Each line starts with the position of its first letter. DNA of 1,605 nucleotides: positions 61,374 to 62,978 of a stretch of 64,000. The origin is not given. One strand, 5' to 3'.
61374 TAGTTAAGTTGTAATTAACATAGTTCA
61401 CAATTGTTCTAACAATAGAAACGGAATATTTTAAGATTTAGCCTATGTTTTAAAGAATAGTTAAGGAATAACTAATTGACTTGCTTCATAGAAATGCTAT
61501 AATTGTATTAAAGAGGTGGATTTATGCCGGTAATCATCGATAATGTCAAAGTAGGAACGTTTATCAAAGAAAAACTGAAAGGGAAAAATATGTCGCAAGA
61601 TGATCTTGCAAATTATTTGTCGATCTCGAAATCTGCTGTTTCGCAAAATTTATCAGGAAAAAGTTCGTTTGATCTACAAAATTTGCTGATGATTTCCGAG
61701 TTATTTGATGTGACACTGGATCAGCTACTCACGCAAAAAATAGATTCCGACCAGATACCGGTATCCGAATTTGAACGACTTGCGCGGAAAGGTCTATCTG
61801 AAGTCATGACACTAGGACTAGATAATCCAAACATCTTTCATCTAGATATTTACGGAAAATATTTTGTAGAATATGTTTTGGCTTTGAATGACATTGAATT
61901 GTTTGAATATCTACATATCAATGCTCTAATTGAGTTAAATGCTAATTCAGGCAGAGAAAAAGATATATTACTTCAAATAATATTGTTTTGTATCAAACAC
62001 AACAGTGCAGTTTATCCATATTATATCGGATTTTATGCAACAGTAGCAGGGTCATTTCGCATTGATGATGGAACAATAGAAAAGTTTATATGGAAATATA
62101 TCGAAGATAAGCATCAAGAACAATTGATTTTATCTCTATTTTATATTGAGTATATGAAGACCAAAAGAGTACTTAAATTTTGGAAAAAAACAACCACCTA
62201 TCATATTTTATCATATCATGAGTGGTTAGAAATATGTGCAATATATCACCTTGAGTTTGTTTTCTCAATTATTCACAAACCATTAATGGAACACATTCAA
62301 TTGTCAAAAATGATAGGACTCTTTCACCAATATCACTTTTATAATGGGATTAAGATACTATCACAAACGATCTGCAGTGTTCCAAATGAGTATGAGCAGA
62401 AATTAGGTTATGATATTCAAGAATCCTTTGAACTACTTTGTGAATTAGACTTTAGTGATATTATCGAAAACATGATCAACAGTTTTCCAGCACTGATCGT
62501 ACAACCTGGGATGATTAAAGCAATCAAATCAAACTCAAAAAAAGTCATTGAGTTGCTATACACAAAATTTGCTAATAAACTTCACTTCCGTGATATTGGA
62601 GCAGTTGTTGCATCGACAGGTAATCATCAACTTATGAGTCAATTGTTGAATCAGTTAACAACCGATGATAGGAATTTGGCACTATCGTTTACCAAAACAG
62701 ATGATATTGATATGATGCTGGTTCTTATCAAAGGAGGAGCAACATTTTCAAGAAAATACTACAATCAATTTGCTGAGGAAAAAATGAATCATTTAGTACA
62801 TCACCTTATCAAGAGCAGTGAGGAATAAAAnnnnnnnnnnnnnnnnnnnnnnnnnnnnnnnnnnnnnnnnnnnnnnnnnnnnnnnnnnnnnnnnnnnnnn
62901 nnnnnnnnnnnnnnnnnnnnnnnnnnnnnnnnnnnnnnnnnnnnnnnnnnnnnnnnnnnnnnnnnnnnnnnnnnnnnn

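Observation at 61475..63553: Two-gene operon of unknown function: HTH-XRE fused to a 350-aa helical domain, plus a membrane protein with a poly-basic coiled-coil tail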

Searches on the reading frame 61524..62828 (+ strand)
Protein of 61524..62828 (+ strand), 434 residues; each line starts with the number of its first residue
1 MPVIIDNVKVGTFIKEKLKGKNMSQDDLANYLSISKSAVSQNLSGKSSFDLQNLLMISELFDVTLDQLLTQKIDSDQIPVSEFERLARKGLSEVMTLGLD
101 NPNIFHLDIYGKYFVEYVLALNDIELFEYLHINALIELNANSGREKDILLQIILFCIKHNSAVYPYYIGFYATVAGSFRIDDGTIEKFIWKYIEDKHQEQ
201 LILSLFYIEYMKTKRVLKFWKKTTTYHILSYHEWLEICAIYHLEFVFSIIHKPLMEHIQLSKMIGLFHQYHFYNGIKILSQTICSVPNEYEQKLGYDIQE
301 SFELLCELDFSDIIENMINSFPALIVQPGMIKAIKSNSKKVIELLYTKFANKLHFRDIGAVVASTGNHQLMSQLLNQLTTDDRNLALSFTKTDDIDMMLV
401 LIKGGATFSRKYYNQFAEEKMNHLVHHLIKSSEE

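Call 3: search_protein_families(library=pfam, proteins=[window:61524-62828:+], max_evalue=1)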
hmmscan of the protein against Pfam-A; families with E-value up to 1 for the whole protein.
window:61524-62828:+ (434 aa): 9 families
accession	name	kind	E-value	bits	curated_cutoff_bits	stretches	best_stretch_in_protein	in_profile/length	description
PF01381.28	HTH_3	-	4e-09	36.8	23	1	14-68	1-55/55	Helix-turn-helix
PF13443.12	HTH_26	-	1.8e-05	25.3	22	1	14-70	2-59/63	Cro/C1-type HTH DNA-binding domain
PF12844.13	HTH_19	-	4e-05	23.9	30.2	1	11-71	1-61/64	Helix-turn-helix domain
PF07022.19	Phage_CI_repr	-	0.00013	22.7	22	1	24-71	13-60/65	Bacteriophage CI repressor helix-turn-helix domain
PF08667.16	BetR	-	0.0033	18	21.6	1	26-77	26-77/148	BetR domain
PF12802.13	MarR_2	-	0.046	14.3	27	1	21-43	20-41/61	MarR family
PF23745.1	ANK_LRRK2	-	0.072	13.4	27.5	1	335-389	73-127/130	LRRK2 ANK repeat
PF13744.12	HTH_37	-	0.075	13.3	27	1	10-47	19-56/80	Helix-turn-helix domain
PF01022.26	HTH_5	-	0.076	13.4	22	1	18-43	11-36/47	Bacterial regulatory protein, arsR family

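Call 4: search_protein_families(library=padloc, proteins=[window:61524-62828:+], max_evalue=1)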
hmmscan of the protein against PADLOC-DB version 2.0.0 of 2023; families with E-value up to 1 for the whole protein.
window:61524-62828:+ (434 aa): 10 families
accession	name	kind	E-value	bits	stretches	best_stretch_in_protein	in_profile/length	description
PDLC04775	PDC-M69A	-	3.1e-11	41.8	1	9-76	7-74/113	-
PDLC02926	HTH_VI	-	7.2e-06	24.2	1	11-77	3-69/92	-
PDLC04760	PDC-M64C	-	1.1e-05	23.7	1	8-65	25-82/93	-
PDLC04758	PDC-M64B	-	6e-05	21.5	1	5-65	26-86/123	-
PDLC04761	PDC-M64C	-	0.001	17.6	1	7-65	31-89/100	-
PDLC04762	PDC-M64C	-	0.0015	16.6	1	12-74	30-92/97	-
PDLC03952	RmrA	-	0.003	14.4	1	15-71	28-84/395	-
PDLC03982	PD-Lambda-2_B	-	0.0037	14.6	1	14-76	64-125/402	-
PDLC01641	Cmr5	-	0.0045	15.5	1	315-386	26-88/109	CAS-III-B; effector_SS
PDLC03665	Control_protein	-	0.027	12.8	1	18-70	18-70/77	control protein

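Call 5: search_protein_families(library=ncbifam, proteins=[window:61524-62828:+], max_evalue=1)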
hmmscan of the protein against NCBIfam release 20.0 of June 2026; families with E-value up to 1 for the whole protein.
window:61524-62828:+ (434 aa): 10 families
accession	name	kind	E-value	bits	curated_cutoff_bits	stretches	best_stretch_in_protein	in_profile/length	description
NF041951.1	phage_RstR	subfamily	3.4e-06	27.3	80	1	13-77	6-70/108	RstR family transcriptional repressor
NF038310.1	lysogeny_AimR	equivalog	1.3e-05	24.5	70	1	14-61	1-48/365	AimR family lysis-lysogeny pheromone receptor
TIGR03070.1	couple_hipB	subfamily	0.0093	15.9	71.65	1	10-65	3-58/58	type II toxin-antitoxin system Y4mF family antitoxin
NF007257.0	PRK09706.1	subfamily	0.011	15.6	101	1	6-71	2-67/135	transcriptional repressor DicA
NF003162.0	PRK04140.1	equivalog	0.012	14.6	263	1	11-98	128-218/317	transcriptional regulator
NF047948.1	male_kill_WMK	equivalog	0.014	14.9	300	1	8-82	161-234/300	WO male-killing family protein Wmk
NF010465.0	PRK13890.1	equivalog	0.026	14.6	96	1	16-72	12-68/121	conjugal transfer protein TrbA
TIGR02607.1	antidote_HigA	equivalog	0.039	13.8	47.7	1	8-69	5-67/81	HigA family addiction module antitoxin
NF048000.1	ECH1013_TF_S24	equivalog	0.048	13.5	300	1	16-71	9-65/204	ECH_1013 family putative transcriptional regulator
TIGR02479.1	FliA_WhiG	subfamily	0.16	11.7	189.6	0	196-215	177-196/224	FliA/WhiG family RNA polymerase sigma factor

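Call 7: find_homologous_proteins(query=window:61524-62825:+)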
Query window:61524-62825:+ (434 aa): 51 proteins with E <= 0.001 among 4068 candidates.
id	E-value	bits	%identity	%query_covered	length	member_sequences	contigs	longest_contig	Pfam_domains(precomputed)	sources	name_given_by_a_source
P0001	2.4e-284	961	100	100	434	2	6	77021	PF01381.29,PF13443.13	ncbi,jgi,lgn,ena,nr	ncbi:MAG TPA: helix-turn-helix transcriptional regulator [Bacilli bacterium]|nr:helix-turn-helix tra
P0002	1.2e-120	422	49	100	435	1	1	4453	PF01381.29,PF07022.20,PF13443.13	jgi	jgi:transcriptional regulator with XRE-family HTH domain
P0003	7.7e-97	343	44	100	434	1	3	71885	PF12844.14,PF01381.29,PF07022.20,PF13443.13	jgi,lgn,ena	-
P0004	1.6e-65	240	32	100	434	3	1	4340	PF12844.14,PF01381.29,PF08667.17,PF13443.13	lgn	-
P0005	5.3e-63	232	32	100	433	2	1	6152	PF12844.14,PF01381.29,PF07022.20,PF13443.13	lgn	-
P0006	3.5e-59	219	32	100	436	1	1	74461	PF01381.29,PF13443.13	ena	-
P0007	3.7e-59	219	33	100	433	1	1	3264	PF12844.14,PF01381.29,PF13443.13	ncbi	-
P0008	4.8e-59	219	33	100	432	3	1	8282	PF12844.14,PF01381.29,PF13443.13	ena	-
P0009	1.2e-58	218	34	100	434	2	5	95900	PF12844.14,PF01381.29,PF13443.13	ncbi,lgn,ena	-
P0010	2.2e-58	217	34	100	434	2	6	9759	PF12844.14,PF01381.29,PF07022.20,PF13443.13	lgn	-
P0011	2.5e-57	213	30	100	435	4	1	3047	PF12844.14,PF01381.29,PF07022.20,PF13560.13,PF13443.13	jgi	jgi:transcriptional regulator with XRE-family HTH domain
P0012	3.1e-57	213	30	100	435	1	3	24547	PF12844.14,PF01381.29,PF07022.20,PF13443.13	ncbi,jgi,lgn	jgi:transcriptional regulator with XRE-family HTH domain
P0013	1.7e-56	210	32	100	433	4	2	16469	PF12844.14,PF01381.29,PF07022.20,PF13443.13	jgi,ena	-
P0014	5.2e-56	209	31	100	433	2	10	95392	PF12844.14,PF01381.29,PF13443.13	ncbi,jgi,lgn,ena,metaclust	metaclust:\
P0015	1.5e-55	207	33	100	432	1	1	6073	PF12844.14,PF01381.29,PF13443.13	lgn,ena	-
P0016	1.6e-55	207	33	100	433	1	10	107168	PF12844.14,PF01381.29,PF13443.13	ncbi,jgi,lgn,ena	-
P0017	4.1e-55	206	33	100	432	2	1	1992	PF13744.13,PF12844.14,PF01381.29,PF07022.20,PF13443.13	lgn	-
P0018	1.9e-54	204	32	100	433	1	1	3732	PF12844.14,PF01381.29,PF07022.20,PF13443.13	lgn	-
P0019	2.0e-54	204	32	100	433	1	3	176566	PF12844.14,PF01381.29,PF07022.20,PF13443.13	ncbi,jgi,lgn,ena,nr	ncbi:MAG: helix-turn-helix transcriptional regulator [Firmicutes bacterium]|nr:helix-turn-helix tran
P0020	2.5e-54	203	33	100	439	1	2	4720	PF12844.14,PF01381.29,PF07022.20,PF13443.13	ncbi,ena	-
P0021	3.0e-54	203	32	100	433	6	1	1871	PF12844.14,PF01381.29,PF13443.13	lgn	-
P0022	3.1e-54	203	31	100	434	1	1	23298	PF12844.14,PF01381.29,PF07022.20,PF13443.13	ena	-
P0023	7.6e-54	202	31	100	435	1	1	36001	PF12844.14,PF01381.29,PF13443.13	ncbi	-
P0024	1.4e-53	201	32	100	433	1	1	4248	PF12844.14,PF01381.29,PF07022.20,PF13443.13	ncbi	ncbi:MAG: helix-turn-helix transcriptional regulator [Bacillota bacterium]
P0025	1.7e-53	201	30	99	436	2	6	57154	PF12844.14,PF01381.29,PF07022.20,PF13443.13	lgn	-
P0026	1.9e-52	197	31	100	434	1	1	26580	PF12844.14,PF01381.29,PF07022.20,PF13443.13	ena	-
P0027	2.8e-52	197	31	100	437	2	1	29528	PF12844.14,PF01381.29,PF13443.13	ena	-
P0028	5.8e-52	195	31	99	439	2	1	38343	PF12844.14,PF01381.29,PF08667.17,PF07022.20,PF13560.13,PF13443.13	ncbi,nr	ncbi:MAG: XRE family transcriptional regulator [Acholeplasmatales bacterium]|nr:MAG: XRE family tran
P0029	7.8e-52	195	31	100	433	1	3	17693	PF12844.14,PF01381.29,PF13443.13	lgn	-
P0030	1.1e-51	195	33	100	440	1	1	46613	PF12844.14,PF01381.29,PF13443.13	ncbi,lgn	-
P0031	1.1e-51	194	31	100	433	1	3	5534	PF13744.13,PF12844.14,PF01381.29,PF13443.13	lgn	-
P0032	1.6e-51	194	31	100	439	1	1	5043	PF12844.14,PF01381.29,PF07022.20,PF13443.13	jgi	jgi:transcriptional regulator with XRE-family HTH domain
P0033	3.0e-51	193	31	100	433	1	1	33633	PF12844.14,PF01381.29,PF08667.17,PF07022.20,PF13443.13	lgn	-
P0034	8.2e-51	192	31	100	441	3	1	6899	PF12844.14,PF01381.29,PF07022.20,PF13443.13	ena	-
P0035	8.7e-51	192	30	99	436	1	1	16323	PF12844.14,PF01381.29,PF13443.13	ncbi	-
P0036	1.3e-50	191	31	100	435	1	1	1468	PF12844.14,PF01381.29,PF13443.13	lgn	-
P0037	1.1e-49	188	33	99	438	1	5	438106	PF12844.14,PF01381.29,PF13443.13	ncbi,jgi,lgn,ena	-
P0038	1.8e-49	187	32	99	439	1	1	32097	PF12844.14,PF01381.29,PF07022.20,PF13443.13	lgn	-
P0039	2.4e-49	187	31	100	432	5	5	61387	PF12844.14,PF01381.29,PF07022.20,PF13443.13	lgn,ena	-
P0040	4.3e-49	186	29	99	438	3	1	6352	PF12844.14,PF01381.29,PF08667.17,PF13443.13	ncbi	ncbi:MAG: helix-turn-helix domain-containing protein [Acholeplasmataceae bacterium]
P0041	3.1e-48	183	28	100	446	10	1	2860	PF12844.14,PF01381.29,PF08667.17,PF07022.20,PF13443.13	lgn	-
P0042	2.2e-47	180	31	99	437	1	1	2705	PF12844.14,PF01381.29,PF13443.13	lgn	-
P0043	3.5e-47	180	29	99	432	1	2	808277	PF12844.14,PF01381.29,PF07022.20,PF13443.13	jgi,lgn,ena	-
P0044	5.0e-46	176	31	98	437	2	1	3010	PF01381.29,PF13443.13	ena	-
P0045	2.3e-45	174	31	99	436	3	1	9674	PF12844.14,PF01381.29,PF13443.13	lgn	-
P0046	1.4e-41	161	31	100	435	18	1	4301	PF01381.29,PF13443.13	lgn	-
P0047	5.6e-41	159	29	99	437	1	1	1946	PF12844.14,PF01381.29,PF13443.13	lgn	-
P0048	4.3e-38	150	30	99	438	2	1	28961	PF12844.14,PF01381.29,PF13443.13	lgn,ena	-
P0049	1.2e-35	142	28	99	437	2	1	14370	PF13744.13,PF12844.14,PF01381.29,PF08667.17,PF13443.13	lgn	-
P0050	8.9e-35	139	28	99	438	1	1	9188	PF01381.29,PF13443.13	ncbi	-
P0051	1.2e-33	135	28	99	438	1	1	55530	PF12844.14,PF01381.29,PF07022.20,PF13443.13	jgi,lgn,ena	-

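Call 11: find_related_loci(query=A1, collection=genome_contigs, flank=6000)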
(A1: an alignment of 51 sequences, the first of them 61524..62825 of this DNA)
Query A1 (434 aa) in genome_contigs; peptide patterns used: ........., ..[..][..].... (x = any residue, [..] = any of these).
259 stretches matched a pattern; 34 encode a relative of the query (tblastn E <= 1e-3); 34 distinct loci.
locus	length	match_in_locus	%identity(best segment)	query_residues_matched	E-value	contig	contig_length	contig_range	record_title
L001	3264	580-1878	33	1-433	2e-65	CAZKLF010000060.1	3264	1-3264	MAG TPA_asm: uncultured Mariniplasma sp. isolate SRP191223_co1_51 genome assembly, contig: NODE_48005_length_3264_cov_4.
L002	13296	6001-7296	34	1-433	1e-63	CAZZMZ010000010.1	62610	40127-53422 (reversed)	MAG TPA_asm: uncultured Mariniplasma sp. isolate binchicken_co324_27 genome assembly, contig: NODE_208_length_62610_cov_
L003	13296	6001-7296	34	1-433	1e-63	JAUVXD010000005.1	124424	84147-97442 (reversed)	MAG: Acholeplasmataceae bacterium isolate CSMAG_1207 CSMAG_1207_k127_7898699_length_124424_cov_33.4616, whole genome sho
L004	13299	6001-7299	32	1-433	7e-63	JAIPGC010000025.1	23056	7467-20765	MAG: Acholeplasmataceae bacterium isolate Tobar13m-G41 Tobar13m-C2453, whole genome shotgun sequence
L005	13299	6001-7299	33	1-433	2e-61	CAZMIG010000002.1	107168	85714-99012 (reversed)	MAG TPA_asm: uncultured Mariniplasma sp. isolate SRP178699_co1_599 genome assembly, contig: NODE_103_length_107168_cov_1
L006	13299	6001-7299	31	1-433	3e-61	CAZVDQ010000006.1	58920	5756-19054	MAG TPA_asm: uncultured Mariniplasma sp. isolate binchicken_co181_473 genome assembly, contig: NODE_537_length_58920_cov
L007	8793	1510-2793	31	1-429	6e-61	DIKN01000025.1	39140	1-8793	MAG TPA_asm: Acholeplasmataceae bacterium UBA5617 UBA5617_contig_56236, whole genome shotgun sequence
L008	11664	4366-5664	32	1-433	2e-60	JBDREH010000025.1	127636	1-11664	MAG: Bacillota bacterium isolate MEGAHIT-group-1.303 k141_1443419, whole genome shotgun sequence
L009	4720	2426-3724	33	1-433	5e-60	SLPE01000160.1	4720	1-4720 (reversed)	MAG: Candidatus Izimaplasma bacterium isolate CSSed165cm_483 CSSed16-5cm-95578, whole genome shotgun sequence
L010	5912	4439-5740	30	1-434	1e-58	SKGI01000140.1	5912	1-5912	MAG: Candidatus Izimaplasma bacterium isolate CSBr16_137 CSBr16-21049, whole genome shotgun sequence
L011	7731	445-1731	31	1-429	2e-57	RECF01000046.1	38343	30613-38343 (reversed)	MAG: Acholeplasmatales bacterium isolate DLM2.Bin112 NODE_1019_length_38343_cov_7.68745, whole genome shotgun sequence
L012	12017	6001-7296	30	1-433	3e-57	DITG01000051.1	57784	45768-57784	MAG TPA_asm: Acholeplasmataceae bacterium UBA6190 UBA6190_contig_80783, whole genome shotgun sequence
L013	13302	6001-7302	33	1-434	2e-57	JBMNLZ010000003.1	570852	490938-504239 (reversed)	MAG: Bacilli bacterium isolate SBF912LR0HQ0065 contig_42971, whole genome shotgun sequence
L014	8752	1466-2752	30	1-429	2e-56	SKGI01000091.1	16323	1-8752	MAG: Candidatus Izimaplasma bacterium isolate CSBr16_137 CSBr16-3106, whole genome shotgun sequence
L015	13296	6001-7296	31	1-433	2e-54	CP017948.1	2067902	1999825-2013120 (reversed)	Tenericutes bacterium MO-XQ, complete sequence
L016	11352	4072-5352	28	1-428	7e-53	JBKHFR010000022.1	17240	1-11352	MAG: Acholeplasmataceae bacterium isolate D1M05_53 NODE_2372_length_17240_cov_7.323538, whole genome shotgun sequence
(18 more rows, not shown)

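Call 19: predict_structure(alignment_id=A1)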
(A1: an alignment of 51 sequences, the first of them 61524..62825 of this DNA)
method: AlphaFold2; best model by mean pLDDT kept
length: 434 residues; sequences in the alignment: 51
mean_pLDDT: 88.3   pTM: 0.71
mean pLDDT of the five models: 88.3, 88.3, 88.1, 88.0, 87.0
residues with pLDDT >= 90: 262; 70-90: 137; 50-70: 29; < 50: 6
segments of 3 or more residues with pLDDT < 50: 74-77
pLDDT, mean of each block of 10 residues (from residue 1): 65 86 88 88 86 84 77 54 84 81 71 90 94 84 86 96 94 93 96 96 94 75 89 97 97 91 96 95 78 73 96 92 92 97 95 96 94 95 97 95 95 93 92 71
secondary structure, 60 per line:
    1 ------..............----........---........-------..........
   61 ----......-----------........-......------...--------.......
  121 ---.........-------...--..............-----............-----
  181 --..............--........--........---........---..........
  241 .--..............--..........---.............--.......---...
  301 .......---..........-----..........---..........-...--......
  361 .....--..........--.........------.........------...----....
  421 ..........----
elements in order: H7-20 H25-32 H36-43 H51-60 H65-70 H82-89 H91-96 H114-120 H124-132 H145-158 H164-175 H183-196 H199-206 E209-216 E220-227 H231-241 H244-257 H260-269 H273-285 H288-294 H298-307 H311-320 H326-335 H339-348 H355-365 H368-377 H380-388 H395-403 H417-430

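Call 29: find_related_loci(query=A1, collection=viral_contigs, flank=8000)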
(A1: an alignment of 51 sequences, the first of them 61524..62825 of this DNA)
Query A1 (434 aa) in viral_contigs; peptide patterns used: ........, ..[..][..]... (x = any residue, [..] = any of these).
53 stretches matched a pattern, but none encodes a relative of the query by tblastn (E <= 1e-3).

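Call 42: search_protein_families(library=pfam, alignment_id=A1, max_evalue=0.1)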
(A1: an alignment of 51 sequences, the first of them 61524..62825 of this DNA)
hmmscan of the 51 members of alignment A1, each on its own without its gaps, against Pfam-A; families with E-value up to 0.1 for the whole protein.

A. member 1, window:61524-62825:+ (434 aa): 9 families
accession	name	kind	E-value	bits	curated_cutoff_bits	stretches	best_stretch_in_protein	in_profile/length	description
PF01381.28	HTH_3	-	4e-09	36.8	23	1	14-68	1-55/55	Helix-turn-helix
PF13443.12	HTH_26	-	1.8e-05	25.3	22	1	14-70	2-59/63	Cro/C1-type HTH DNA-binding domain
PF12844.13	HTH_19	-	4e-05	23.9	30.2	1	11-71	1-61/64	Helix-turn-helix domain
PF07022.19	Phage_CI_repr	-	0.00013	22.7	22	1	24-71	13-60/65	Bacteriophage CI repressor helix-turn-helix domain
PF08667.16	BetR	-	0.0033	18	21.6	1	26-77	26-77/148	BetR domain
PF12802.13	MarR_2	-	0.046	14.3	27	0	21-43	20-41/61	MarR family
PF23745.1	ANK_LRRK2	-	0.072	13.4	27.5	0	335-389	73-127/130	LRRK2 ANK repeat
PF13744.12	HTH_37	-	0.075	13.3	27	0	10-47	19-56/80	Helix-turn-helix domain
PF01022.26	HTH_5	-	0.076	13.4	22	0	18-43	11-36/47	Bacterial regulatory protein, arsR family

B. families by the number of members that match (of 51 scanned): 60 families (the first 25 are shown)
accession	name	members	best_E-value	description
PF01381.28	HTH_3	51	5.1e-15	Helix-turn-helix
PF12844.13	HTH_19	51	2.7e-11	Helix-turn-helix domain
PF13443.12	HTH_26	51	9.6e-11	Cro/C1-type HTH DNA-binding domain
PF07022.19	Phage_CI_repr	51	9.4e-09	Bacteriophage CI repressor helix-turn-helix domain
PF08667.16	BetR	50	1.7e-07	BetR domain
PF13744.12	HTH_37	49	8.5e-06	Helix-turn-helix domain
PF12802.13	MarR_2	47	0.00056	MarR family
PF08279.18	HTH_11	43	2.6e-05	HTH domain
PF13412.12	HTH_24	43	0.0002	Winged helix-turn-helix DNA-binding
PF17762.8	HTH_ParB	42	4.8e-05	ParB HTH domain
PF13560.12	HTH_31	40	1.5e-06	Helix-turn-helix domain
PF01022.26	HTH_5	39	0.00021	Bacterial regulatory protein, arsR family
PF04967.18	HTH_10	23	0.0023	HTH DNA binding domain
PF04545.22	Sigma70_r4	22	0.00029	Sigma-70, region 4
PF15943.11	YdaS_toxin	15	0.0031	Bacterial toxin YdaS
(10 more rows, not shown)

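Call 43: search_solved_structures(query=A1, max_evalue=1)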
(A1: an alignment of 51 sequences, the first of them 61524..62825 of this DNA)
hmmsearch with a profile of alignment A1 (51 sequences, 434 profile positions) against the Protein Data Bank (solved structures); distinct sequences matched with E-value up to 1: 15.
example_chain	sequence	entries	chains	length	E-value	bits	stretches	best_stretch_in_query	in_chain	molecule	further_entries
1b0n_A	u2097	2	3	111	3.2e-06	29.8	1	10-91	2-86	PROTEIN (SINR PROTEIN) | HTH-TYPE TRANSCRIPTIONAL REGULATOR SINR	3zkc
8tac_A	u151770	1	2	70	0.00032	23.2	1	5-45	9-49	DBP48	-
3op9_A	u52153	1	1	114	0.00036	23.1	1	16-75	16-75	Pli0006 protein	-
5tn0_A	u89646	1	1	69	0.002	20.6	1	10-75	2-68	HTH-type transcriptional regulator SinR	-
3qq6_A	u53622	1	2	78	0.0025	20.3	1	10-75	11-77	HTH-type transcriptional regulator sinR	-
2p5t_A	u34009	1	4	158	0.0086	18.5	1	10-69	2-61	Putative transcriptional regulator PezA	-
9k3w_A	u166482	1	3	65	0.016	17.6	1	14-69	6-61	Transcriptional regulator, PbsX family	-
1adr_A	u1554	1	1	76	0.054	15.9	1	10-74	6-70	P22 C2 REPRESSOR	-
3jxb_C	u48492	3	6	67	0.11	14.9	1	10-70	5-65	Repressor protein C2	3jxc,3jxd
2r1j_L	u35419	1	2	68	0.11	14.9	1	10-70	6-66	Repressor protein C2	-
2pij_A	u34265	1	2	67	0.25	13.7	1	21-47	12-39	Prophage Pfl 6 Cro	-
7t8i_A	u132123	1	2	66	0.27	13.6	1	10-69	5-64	Phage element (ICEBs1)transcriptional regulator (Xre family)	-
9jxq_C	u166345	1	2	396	0.28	13.5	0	299-409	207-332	Kinase D-interacting substrate of 220 kDa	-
3bs3_A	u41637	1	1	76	0.39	13.1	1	13-73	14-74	Putative DNA-binding protein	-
5w8z_A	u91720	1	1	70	0.41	13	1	21-45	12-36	XPH2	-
